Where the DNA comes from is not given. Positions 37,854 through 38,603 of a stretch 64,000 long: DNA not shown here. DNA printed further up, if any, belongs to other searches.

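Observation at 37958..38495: GNAT acetyltransferase gene bracketed by a perfect 14-nt inverted repeat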

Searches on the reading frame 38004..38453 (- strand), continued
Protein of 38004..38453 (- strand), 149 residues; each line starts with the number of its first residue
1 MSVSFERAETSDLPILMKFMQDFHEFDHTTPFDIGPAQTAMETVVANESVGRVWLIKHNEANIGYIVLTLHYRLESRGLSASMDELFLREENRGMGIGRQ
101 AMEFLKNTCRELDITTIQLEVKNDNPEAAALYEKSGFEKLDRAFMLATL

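Call 51: search_protein_families(library=ncbifam, proteins=[L056:8755-9744:-, L055:3512-4960:-])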
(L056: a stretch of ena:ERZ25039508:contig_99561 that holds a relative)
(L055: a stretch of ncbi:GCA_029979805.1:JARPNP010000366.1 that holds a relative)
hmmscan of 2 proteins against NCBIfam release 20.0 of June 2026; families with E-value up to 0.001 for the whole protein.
L056:8755-9744:- (329 aa): 13 families
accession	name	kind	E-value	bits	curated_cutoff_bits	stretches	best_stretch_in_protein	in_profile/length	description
TIGR02249.1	integrase_gron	subfamily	1.2e-132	442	265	1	11-326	1-315/315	integron integrase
NF011946.0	PRK15417.1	equivalog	1.2e-87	294.2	435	1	12-327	17-331/337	integron integrase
NF040815.2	recomb_XerA_Arch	equivalog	1.1e-49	169.4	220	2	244-313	187-256/263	site-specific tyrosine recombinase/integron integrase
TIGR02225.1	recomb_XerD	equivalog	3.4e-42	144.8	329.6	2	250-313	213-276/290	site-specific tyrosine recombinase XerD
TIGR02224.1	recomb_XerC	equivalog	2.6e-39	135.3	335.15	2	249-312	215-278/295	tyrosine recombinase XerC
NF001399.0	PRK00283.1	subfamily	9.8e-39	133.4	279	1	20-314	18-286/300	tyrosine recombinase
NF002331.0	PRK01287.1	subfamily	9.5e-28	97.2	371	2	252-312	252-313/365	site-specific tyrosine recombinase XerC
NF003462.0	PRK05084.1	equivalog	8.2e-20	70.8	267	2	250-315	285-348/360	tyrosine recombinase XerS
NF002685.0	PRK02436.1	equivalog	5.3e-12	46.1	178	1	13-212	3-193/245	site-specific tyrosine recombinase XerD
NF007370.0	PRK09870.1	subfamily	5e-11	42.6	221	1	255-310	123-178/200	tyrosine-type DNA invertase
NF007371.0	PRK09871.1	subfamily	9.6e-10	38.3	222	1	252-310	115-173/198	tyrosine-type DNA invertase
NF040693.1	recomb_GmtY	equivalog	7.9e-07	28.7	340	0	270-311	391-432/441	gamma-mobile-trio recombinase GmtY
NF041502.1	integrase_1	equivalog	0.00091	18.1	350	0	252-313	294-362/484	site-specific integrase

L055:3512-4960:- (482 aa): 13 families
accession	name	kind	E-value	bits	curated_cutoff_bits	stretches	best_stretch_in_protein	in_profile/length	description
TIGR02249.1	integrase_gron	subfamily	1.3e-129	432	265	1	152-465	3-315/315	integron integrase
NF011946.0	PRK15417.1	equivalog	8.4e-100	334.2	435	1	151-465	17-330/337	integron integrase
NF040815.2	recomb_XerA_Arch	equivalog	2.2e-55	188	220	2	153-329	2-174/263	site-specific tyrosine recombinase/integron integrase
TIGR02225.1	recomb_XerD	equivalog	1e-45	156.3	329.6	2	383-452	207-276/290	site-specific tyrosine recombinase XerD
TIGR02224.1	recomb_XerC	equivalog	8.1e-45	153.4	335.15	2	385-450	212-277/295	tyrosine recombinase XerC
NF001399.0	PRK00283.1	subfamily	2.7e-43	148.4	279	1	172-452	34-285/300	tyrosine recombinase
NF002331.0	PRK01287.1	subfamily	5.5e-32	111.1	371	2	387-450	248-312/365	site-specific tyrosine recombinase XerC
NF003462.0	PRK05084.1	equivalog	1.9e-16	59.8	267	1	385-453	281-347/360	tyrosine recombinase XerS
NF007370.0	PRK09870.1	subfamily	7.6e-09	35.5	221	1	394-449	123-178/200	tyrosine-type DNA invertase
NF007371.0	PRK09871.1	subfamily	1.4e-07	31.3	222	1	392-449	116-173/198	tyrosine-type DNA invertase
NF041502.1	integrase_1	equivalog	0.00025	19.9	350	1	384-453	287-363/484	site-specific integrase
NF002685.0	PRK02436.1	equivalog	0.0005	20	178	0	253-344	99-186/245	site-specific tyrosine recombinase XerD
NF040693.1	recomb_GmtY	equivalog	0.00077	18.8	340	0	371-449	353-431/441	gamma-mobile-trio recombinase GmtY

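Call 71: find_homologous_proteins(query=L056:8755-9744:-, max_evalue=1e-60)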
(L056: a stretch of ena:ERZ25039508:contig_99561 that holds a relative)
Query L056:8755-9744:- (329 aa): 7775 proteins with E <= 1e-60 among 8000 candidates; the best 120 are listed.
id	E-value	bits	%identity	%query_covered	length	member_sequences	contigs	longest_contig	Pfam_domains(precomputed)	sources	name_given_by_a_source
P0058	1.4e-210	716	98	100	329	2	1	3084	PF13495.13,PF00589.28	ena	-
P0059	4.3e-210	714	98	100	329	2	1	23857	PF13495.13,PF00589.28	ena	-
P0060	3.9e-198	675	91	100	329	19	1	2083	PF13495.13,PF00589.28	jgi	jgi:integron integrase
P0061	8.0e-197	671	90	100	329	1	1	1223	PF13495.13,PF00589.28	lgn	-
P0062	2.9e-188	643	86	100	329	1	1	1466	PF13495.13,PF00589.28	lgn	-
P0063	2.6e-175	600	81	100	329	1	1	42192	PF13495.13,PF00589.28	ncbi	-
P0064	1.5e-174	598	79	100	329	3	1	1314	PF13495.13,PF00589.28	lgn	-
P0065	6.9e-172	589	77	100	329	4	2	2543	PF13495.13,PF00589.28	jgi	jgi:integron integrase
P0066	1.1e-168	578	77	100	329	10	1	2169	PF13495.13,PF00589.28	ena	-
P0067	4.3e-168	576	78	100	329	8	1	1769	PF13495.13,PF00589.28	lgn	-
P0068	1.3e-165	568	78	100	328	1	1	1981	PF13495.13,PF00589.28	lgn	-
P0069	1.6e-165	568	77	100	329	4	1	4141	PF13495.13,PF00589.28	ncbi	-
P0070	1.9e-165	568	76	100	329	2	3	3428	PF13495.13,PF00589.28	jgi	jgi:integron integrase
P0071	5.3e-165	566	76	100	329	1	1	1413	PF13495.13,PF00589.28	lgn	-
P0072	7.6e-165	566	76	100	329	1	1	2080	PF13495.13,PF00589.28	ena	-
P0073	1.9e-164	564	75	100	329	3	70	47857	PF13495.13,PF00589.28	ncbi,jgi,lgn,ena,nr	ncbi:MAG: integron integrase [Gammaproteobacteria bacterium]|jgi:integron integrase|nr:integron inte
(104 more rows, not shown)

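Call 72: find_encoding_contigs(protein=P0073, flank=6000, max_places=10)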
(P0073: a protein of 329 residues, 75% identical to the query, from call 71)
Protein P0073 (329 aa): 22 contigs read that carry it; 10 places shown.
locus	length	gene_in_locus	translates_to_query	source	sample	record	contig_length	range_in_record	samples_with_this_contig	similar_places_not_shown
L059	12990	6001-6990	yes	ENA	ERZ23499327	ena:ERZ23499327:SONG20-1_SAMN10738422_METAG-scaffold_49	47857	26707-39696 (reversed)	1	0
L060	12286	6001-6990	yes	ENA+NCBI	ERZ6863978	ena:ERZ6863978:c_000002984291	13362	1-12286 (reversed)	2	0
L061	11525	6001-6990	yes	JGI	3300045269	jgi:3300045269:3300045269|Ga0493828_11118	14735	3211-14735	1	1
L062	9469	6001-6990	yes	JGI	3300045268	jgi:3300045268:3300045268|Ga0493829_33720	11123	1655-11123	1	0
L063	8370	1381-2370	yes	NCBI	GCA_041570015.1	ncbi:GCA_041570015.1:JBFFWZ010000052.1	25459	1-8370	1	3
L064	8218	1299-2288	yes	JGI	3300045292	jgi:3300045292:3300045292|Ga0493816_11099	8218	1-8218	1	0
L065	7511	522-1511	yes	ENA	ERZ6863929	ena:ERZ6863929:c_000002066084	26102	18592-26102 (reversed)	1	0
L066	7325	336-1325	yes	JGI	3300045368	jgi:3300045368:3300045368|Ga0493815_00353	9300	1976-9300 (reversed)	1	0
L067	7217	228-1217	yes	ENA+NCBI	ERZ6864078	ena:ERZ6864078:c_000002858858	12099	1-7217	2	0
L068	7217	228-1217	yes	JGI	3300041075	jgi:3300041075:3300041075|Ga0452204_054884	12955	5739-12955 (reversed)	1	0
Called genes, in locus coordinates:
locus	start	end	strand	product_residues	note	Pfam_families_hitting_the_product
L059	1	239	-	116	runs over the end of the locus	-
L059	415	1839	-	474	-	PF07969:Amidohydro_3 (faint), PF01979:Amidohydro_1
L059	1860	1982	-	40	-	-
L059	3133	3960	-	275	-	PF01209:Ubie_methyltran, PF02353:CMAS (faint), PF13489:Methyltransf_23, PF13649:Methyltransf_25, PF13847:Methyltransf_31, PF08241:Methyltransf_11, PF08242:Methyltransf_12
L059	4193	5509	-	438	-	PF07519:Tannase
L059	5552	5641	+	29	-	-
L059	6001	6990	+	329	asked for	PF13495:Phage_int_SAM_4, PF00589:Phage_integrase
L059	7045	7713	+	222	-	PF02230:Abhydrolase_2, PF12146:Hydrolase_4 (faint), PF00561:Abhydrolase_1 (faint), PF03959:FSH1 (weak), PF01738:DLH (weak), PF07859:Abhydrolase_3 (faint), PF00326:Peptidase_S9 (faint)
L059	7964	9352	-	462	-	PF00206:Lyase_1, PF14698:ASL_C2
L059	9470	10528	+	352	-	PF06580:His_kinase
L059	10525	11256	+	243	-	PF00072:Response_reg, PF04397:LytTR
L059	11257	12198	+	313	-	PF01379:Porphobil_deam, PF03900:Porphobil_deamC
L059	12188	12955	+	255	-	PF02602:HEM4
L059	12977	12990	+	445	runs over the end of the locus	PF04375:HemX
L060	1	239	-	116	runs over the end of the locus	-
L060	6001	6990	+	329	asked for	PF13495:Phage_int_SAM_4, PF00589:Phage_integrase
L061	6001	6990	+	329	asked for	PF13495:Phage_int_SAM_4, PF00589:Phage_integrase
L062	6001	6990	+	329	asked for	PF13495:Phage_int_SAM_4, PF00589:Phage_integrase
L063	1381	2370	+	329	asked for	PF13495:Phage_int_SAM_4, PF00589:Phage_integrase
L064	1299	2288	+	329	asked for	PF13495:Phage_int_SAM_4, PF00589:Phage_integrase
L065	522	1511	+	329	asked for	PF13495:Phage_int_SAM_4, PF00589:Phage_integrase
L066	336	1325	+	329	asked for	PF13495:Phage_int_SAM_4, PF00589:Phage_integrase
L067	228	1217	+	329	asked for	PF13495:Phage_int_SAM_4, PF00589:Phage_integrase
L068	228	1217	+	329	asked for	PF13495:Phage_int_SAM_4, PF00589:Phage_integrase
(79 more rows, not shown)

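Call 76: search_protein_families(library=ncbifam, proteins=[window:38004-38453:-], max_evalue=0.01)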
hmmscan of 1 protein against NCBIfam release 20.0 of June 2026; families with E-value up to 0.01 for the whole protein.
window:38004-38453:- (149 aa): 18 families
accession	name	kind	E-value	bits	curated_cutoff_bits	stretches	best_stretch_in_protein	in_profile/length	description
TIGR01575.1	rimI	equivalog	1.9e-13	50.7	86.4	1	53-141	33-116/132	ribosomal protein S18-alanine N-acetyltransferase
TIGR03585.1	PseH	equivalog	2e-07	31.2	93.1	1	47-141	47-137/156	UDP-4-amino-4,6-dideoxy-N-acetyl-beta-L-altrosamine N-acetyltransferase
NF040503.1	resist_ArsN1a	equivalog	9.5e-07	28.7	170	1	39-139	35-135/159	arsinothricin resistance N-acetyltransferase ArsN1 family A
NF007025.1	PRK09491.1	equivalog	2.5e-06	27.5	173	1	88-141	70-123/145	ribosomal protein S18-alanine N-acetyltransferase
NF002959.0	PRK03624.1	equivalog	7e-06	25.8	124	1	85-145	77-137/147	GNAT family acetyltransferase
NF041716.1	HxA_phane_GNAT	equivalog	1.1e-05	25.3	250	1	5-142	4-145/152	cyclophane-containing RiPP N-acetyltransferase HaaN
NF000482.1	AAC_3_XI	exception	1.9e-05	24.5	300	1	8-142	10-137/148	aminoglycoside N-acetyltransferase AAC(3)-XI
NF040504.1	resist_ArsN1b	equivalog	3.2e-05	23.8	210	1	36-140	32-136/159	arsinothricin resistance N-acetyltransferase ArsN1 family B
NF007807.0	PRK10514.1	equivalog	3.9e-05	23.6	134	1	81-143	71-128/147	acetyltransferase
NF007853.0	PRK10562.1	equivalog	0.00013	22.2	125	1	53-144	50-127/146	N-acetyltransferase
TIGR03103.1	trio_acet_GNAT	equivalog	0.00042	19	569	1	81-141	156-216/547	N-acetylglutaminylglutamine synthetase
NF000358.1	sat2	exception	0.00097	19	360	1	81-138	84-141/174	streptothricin N-acetyltransferase Sat2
NF053587.1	SpmdActasePaiA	equivalog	0.0013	18.5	250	1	51-139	59-149/172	spermidine/spermine N(1)-acetyltransferase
NF000431.1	AAC_6p_Ian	exception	0.0034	16.9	400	1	9-140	14-154/190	aminoglycoside N-acetyltransferase AAC(6')-Ian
TIGR03448.1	mycothiol_MshD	equivalog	0.005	16.2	163.1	0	90-142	238-290/294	mycothiol synthase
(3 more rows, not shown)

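Call 77: search_solved_structures(query=window:38004-38453:-, max_evalue=0.01)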
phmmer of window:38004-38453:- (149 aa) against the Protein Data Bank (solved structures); distinct sequences matched with E-value up to 0.01: 20.
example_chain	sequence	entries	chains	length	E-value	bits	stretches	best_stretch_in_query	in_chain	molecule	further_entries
3fyn_A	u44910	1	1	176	2.9e-21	79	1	6-144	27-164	Integron gene cassette protein HFX_CASS3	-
4pv6_C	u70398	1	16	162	3.1e-08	36.8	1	62-137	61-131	N-terminal acetyltransferase complex subunit [ARD1]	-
1on0_A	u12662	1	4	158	7.4e-06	29.1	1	52-142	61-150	YycN protein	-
1ufh_A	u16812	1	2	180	8.3e-06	28.9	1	52-142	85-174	YYCN protein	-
9mgt_A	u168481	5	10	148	1.7e-05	28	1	7-143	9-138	Aminoglycoside N-acetyltransferase AAC(3)-XI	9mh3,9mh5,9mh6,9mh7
3exn_A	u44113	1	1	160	0.00027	24.1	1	52-139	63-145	Probable acetyltransferase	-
6yzz_A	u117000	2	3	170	0.00029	24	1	56-141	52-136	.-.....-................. 50 | Acyl-CoA N-acyltransferases (NAT) superfamily protein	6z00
3pp9_A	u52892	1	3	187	0.00049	23.2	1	56-137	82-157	Putative streptothricin acetyltransferase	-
3d8p_A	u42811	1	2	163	0.0011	22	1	42-143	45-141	acetyltransferase of GNAT family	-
3jvn_A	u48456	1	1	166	0.0015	21.6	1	6-138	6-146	Acetyltransferase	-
5isv_A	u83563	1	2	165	0.0016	21.6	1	91-139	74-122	Ribosomal-protein-alanine acetyltransferase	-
2ge3_A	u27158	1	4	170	0.0033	20.5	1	92-143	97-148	probable acetyltransferase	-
5vdb_A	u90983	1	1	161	0.0038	20.3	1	1-138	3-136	acetyltransferase PA4794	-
2cnm_A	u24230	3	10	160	0.0038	20.3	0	93-139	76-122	MODIFICATION OF 30S RIBOSOMAL SUBUNIT PROTEIN S18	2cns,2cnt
3pgp_A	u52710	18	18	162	0.0038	20.3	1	1-138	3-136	uncharacterized protein PA4794 | Uncharacterized protein | GNAT superfamily acetyltransferase PA4794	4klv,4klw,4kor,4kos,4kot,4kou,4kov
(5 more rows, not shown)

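Call 78: search_solved_structures(query=window:38004-38453:-, max_evalue=1e-10, show_alignments=1)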
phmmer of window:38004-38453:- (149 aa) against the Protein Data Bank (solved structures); distinct sequences matched with E-value up to 1e-10: 1.
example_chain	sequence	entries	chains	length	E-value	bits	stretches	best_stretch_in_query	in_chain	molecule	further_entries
3fyn_A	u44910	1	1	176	2.9e-21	79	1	6-144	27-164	Integron gene cassette protein HFX_CASS3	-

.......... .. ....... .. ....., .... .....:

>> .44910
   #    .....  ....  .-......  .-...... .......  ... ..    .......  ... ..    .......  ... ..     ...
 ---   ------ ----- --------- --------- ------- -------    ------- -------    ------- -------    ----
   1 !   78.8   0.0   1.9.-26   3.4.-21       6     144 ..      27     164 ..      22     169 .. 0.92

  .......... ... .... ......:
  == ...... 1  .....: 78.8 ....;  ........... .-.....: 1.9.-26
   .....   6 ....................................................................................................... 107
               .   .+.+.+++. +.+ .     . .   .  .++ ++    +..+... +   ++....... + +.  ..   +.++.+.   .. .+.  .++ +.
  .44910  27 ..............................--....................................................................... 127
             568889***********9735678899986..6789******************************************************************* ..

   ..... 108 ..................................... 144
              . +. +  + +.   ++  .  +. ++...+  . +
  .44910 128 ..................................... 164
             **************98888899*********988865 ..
